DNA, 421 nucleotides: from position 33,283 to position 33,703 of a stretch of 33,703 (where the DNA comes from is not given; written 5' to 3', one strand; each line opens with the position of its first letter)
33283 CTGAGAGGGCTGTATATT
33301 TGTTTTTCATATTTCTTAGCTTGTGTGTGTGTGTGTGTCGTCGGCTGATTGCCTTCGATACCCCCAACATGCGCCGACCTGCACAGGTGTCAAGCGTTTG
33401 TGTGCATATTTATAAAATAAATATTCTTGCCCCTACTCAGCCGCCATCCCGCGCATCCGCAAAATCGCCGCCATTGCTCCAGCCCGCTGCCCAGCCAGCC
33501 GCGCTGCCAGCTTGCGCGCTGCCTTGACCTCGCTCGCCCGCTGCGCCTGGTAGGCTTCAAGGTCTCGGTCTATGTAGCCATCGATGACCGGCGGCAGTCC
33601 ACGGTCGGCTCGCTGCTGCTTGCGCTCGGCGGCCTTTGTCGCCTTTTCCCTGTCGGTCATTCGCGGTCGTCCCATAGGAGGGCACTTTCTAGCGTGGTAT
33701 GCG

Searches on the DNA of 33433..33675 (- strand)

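Call 52: search_rna_families(source=L260, start=1100, end=1900, threshold=evalue, max_evalue=1, show_alignments=2)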
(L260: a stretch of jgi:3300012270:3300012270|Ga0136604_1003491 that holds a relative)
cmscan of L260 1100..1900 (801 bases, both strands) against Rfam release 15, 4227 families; matches with E-value up to 1: 4.
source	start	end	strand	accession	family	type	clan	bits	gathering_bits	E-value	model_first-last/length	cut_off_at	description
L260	1278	1658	+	RF00023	tmRNA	Gene;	CL00001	88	47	1.1e-34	1-374/374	no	transfer-messenger RNA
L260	1631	1752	+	RF04321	tmRNA_permuted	Gene;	-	23.7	47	0.0099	36-94/213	no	permuted transfer-messenger RNA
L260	1606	1654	+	RF01684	mascRNA-menRNA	Gene;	-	19.8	42.5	0.29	1-56/56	no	MALAT1-associated small cytoplasmic RNA/MEN beta RNA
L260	1612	1656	-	RF04354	Plastid-ycf2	Cis-reg;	-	19.3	65.7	0.36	1-75/75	no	Plastid-ycf2 5UTR RNA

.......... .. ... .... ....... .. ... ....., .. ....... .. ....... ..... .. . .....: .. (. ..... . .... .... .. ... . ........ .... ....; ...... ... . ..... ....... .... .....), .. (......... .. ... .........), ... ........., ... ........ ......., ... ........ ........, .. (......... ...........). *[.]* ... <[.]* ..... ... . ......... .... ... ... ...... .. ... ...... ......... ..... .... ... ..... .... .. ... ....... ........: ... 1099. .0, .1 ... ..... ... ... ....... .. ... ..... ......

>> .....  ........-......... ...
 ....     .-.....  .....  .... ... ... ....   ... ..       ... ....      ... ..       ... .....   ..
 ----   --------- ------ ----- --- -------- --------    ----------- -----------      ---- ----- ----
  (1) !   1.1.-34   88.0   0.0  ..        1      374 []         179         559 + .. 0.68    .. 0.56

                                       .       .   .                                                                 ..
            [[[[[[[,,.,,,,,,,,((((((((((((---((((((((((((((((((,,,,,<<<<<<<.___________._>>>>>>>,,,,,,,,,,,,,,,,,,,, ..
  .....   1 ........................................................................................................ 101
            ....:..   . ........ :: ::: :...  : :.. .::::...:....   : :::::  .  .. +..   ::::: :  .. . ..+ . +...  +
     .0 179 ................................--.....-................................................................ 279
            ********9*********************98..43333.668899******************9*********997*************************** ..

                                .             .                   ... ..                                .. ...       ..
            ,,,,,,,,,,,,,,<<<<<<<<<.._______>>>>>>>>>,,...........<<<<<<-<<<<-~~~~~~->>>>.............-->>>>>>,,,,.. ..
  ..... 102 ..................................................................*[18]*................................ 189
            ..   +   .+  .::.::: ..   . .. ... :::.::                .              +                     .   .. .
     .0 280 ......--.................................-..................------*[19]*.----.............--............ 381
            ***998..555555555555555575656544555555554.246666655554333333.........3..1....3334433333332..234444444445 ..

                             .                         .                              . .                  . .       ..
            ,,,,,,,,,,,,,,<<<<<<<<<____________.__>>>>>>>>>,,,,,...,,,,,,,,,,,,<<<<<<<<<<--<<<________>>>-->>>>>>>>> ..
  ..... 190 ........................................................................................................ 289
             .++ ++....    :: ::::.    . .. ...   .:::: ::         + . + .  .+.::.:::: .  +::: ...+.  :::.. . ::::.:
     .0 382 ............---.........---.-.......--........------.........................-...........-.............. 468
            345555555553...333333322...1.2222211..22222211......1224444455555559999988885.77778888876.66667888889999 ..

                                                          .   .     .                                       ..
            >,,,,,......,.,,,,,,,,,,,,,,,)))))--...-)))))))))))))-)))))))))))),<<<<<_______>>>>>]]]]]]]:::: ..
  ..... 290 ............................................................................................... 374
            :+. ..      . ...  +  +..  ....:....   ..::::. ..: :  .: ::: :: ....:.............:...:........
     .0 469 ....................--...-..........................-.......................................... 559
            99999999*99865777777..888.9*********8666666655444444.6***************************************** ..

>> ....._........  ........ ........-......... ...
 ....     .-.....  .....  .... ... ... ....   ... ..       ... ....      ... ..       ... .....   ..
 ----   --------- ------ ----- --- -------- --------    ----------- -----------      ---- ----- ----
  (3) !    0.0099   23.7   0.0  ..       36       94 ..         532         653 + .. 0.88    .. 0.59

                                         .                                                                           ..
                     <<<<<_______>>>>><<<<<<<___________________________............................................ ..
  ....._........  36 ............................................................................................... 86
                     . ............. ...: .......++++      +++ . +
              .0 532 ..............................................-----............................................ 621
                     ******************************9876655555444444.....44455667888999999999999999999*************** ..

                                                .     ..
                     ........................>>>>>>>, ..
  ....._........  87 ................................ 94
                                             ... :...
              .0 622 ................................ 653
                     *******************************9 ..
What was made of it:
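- On tmRNA (RF00023): L260 scores 88 bits (call 52).
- L260 1278-1658 scores 88 bits on Rfam RF00023 (E = 1e-34, gathering score 47; call 52).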

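Call 60: search_dna_similar(query=L260:1278-1658:+, collection=phages, mode=distant, max_evalue=0.001, max_rows=15)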
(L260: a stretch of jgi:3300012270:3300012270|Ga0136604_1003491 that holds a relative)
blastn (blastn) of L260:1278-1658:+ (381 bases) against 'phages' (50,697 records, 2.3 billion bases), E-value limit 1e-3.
Records with a match: 20; places in all: 20; records where one place covers at least 80% of the query: 0.
Best place of each record, by identity: 90-95% 20.
By first word of the organism name: Mycobacterium 20.
By host as written in the record: Mycobacterium smegmatis mc2 155 15; Mycobacterium smegmatis mc#155 3; Mycolicibacterium smegmatis 1; Mycobacterium smegmatis mc2155 1.
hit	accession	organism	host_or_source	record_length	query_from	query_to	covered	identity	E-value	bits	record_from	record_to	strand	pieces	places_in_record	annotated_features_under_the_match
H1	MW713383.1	Mycobacterium phage SirSheldon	Mycolicibacterium smegmatis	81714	349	381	9%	93.9%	2e-4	52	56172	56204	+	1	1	none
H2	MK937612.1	Mycobacterium phage LilhomieP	Mycobacterium smegmatis mc2 155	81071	349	381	9%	93.9%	2e-4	52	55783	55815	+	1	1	none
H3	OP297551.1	Mycobacterium phage Skinny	Mycobacterium smegmatis mc2 155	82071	349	381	9%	93.9%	2e-4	52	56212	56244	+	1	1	none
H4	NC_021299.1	Mycobacterium phage PegLeg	Mycobacterium smegmatis mc2 155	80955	349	381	9%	93.9%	2e-4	52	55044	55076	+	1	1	gp91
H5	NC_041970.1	Mycobacterium phage Bongo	Mycobacterium smegmatis mc2 155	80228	349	381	9%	93.9%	2e-4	52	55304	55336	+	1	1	92: gp92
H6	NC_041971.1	Mycobacterium phage Rey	Mycobacterium smegmatis mc2 155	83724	349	381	9%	93.9%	2e-4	52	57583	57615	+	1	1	105: null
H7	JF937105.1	Mycobacterium phage Rey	Mycobacterium smegmatis mc2 155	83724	349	381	9%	93.9%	2e-4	52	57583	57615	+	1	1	105: null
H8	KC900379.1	Mycobacterium phage PegLeg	Mycobacterium smegmatis mc2 155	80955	349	381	9%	93.9%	2e-4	52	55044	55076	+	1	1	gp91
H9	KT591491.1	Mycobacterium phage Bricole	Mycobacterium smegmatis mc2 155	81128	349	381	9%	93.9%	2e-4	52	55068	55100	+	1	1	none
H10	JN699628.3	Mycobacterium phage Bongo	Mycobacterium smegmatis mc2 155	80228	349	381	9%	93.9%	2e-4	52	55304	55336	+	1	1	92: gp92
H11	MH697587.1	Mycobacterium phage IPhane7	Mycobacterium smegmatis mc2 155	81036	349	381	9%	93.9%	2e-4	52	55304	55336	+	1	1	none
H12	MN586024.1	Mycobacterium phage TyDawg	Mycobacterium smegmatis mc#155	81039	349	381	9%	93.9%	2e-4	52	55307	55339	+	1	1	none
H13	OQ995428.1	Mycobacterium phage SlimJimmy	Mycobacterium smegmatis mc2 155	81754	349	381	9%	93.9%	2e-4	52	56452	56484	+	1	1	none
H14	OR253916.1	Mycobacterium phage Auspice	Mycobacterium smegmatis mc2155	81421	349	381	9%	93.9%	2e-4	52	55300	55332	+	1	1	none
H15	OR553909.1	Mycobacterium phage Glaske16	Mycobacterium smegmatis mc2 155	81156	349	381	9%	93.9%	2e-4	52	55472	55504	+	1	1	none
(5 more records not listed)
